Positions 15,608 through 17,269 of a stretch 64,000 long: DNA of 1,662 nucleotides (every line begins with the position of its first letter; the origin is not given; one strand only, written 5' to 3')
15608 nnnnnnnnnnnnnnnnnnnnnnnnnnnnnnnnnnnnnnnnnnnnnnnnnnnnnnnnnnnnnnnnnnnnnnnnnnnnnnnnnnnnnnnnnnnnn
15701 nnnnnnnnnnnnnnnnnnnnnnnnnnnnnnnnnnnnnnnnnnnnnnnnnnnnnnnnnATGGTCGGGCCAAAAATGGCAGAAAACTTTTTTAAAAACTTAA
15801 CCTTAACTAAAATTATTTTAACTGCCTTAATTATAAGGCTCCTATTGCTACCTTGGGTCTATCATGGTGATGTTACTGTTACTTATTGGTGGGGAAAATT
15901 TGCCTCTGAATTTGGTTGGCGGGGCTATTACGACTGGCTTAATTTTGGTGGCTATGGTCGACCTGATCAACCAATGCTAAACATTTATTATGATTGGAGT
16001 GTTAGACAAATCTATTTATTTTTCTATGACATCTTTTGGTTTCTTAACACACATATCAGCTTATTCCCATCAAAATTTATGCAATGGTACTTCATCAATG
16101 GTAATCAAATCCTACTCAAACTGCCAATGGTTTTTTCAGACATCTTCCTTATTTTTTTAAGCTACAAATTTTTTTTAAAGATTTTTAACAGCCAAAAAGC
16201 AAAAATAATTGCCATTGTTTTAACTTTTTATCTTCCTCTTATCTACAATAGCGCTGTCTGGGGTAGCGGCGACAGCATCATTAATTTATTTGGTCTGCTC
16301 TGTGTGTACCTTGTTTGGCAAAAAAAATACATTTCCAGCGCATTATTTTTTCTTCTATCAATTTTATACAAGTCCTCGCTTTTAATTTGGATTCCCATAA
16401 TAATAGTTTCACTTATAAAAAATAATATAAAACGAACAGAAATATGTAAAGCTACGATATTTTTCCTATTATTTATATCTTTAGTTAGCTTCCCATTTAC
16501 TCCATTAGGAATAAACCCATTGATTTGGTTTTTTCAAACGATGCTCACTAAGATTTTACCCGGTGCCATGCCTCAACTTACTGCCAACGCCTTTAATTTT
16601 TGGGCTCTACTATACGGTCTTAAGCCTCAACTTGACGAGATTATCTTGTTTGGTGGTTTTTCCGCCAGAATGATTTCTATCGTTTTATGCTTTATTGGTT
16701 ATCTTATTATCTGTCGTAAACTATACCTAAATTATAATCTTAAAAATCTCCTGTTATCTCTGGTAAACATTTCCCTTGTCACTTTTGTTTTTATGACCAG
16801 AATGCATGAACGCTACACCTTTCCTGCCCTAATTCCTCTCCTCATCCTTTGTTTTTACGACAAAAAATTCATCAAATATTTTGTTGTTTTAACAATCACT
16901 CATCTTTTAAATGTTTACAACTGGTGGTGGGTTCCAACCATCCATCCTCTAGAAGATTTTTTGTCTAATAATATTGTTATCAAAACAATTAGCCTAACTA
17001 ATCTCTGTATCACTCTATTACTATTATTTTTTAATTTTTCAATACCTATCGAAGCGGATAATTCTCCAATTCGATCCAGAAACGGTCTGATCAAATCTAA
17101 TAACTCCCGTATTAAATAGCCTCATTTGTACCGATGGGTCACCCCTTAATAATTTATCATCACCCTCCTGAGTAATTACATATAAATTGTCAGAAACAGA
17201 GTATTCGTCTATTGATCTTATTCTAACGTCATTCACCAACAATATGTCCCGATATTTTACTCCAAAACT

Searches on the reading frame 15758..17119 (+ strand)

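Call 11: search_protein_families(library=pfam, proteins=[window:15758-17119:+], max_evalue=0.001)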
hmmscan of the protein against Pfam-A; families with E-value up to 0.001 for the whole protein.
window:15758-17119:+ (453 aa): 0 families

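Call 66: search_protein_families(library=pfam, proteins=[window:15758-17119:+], max_evalue=1)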
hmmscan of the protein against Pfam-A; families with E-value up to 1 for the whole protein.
window:15758-17119:+ (453 aa): 1 family
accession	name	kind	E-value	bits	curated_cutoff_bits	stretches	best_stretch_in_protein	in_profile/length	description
PF03155.21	Alg6_Alg8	-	0.083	12.3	25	1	125-381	93-376/482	ALG6, ALG8 glycosyltransferase family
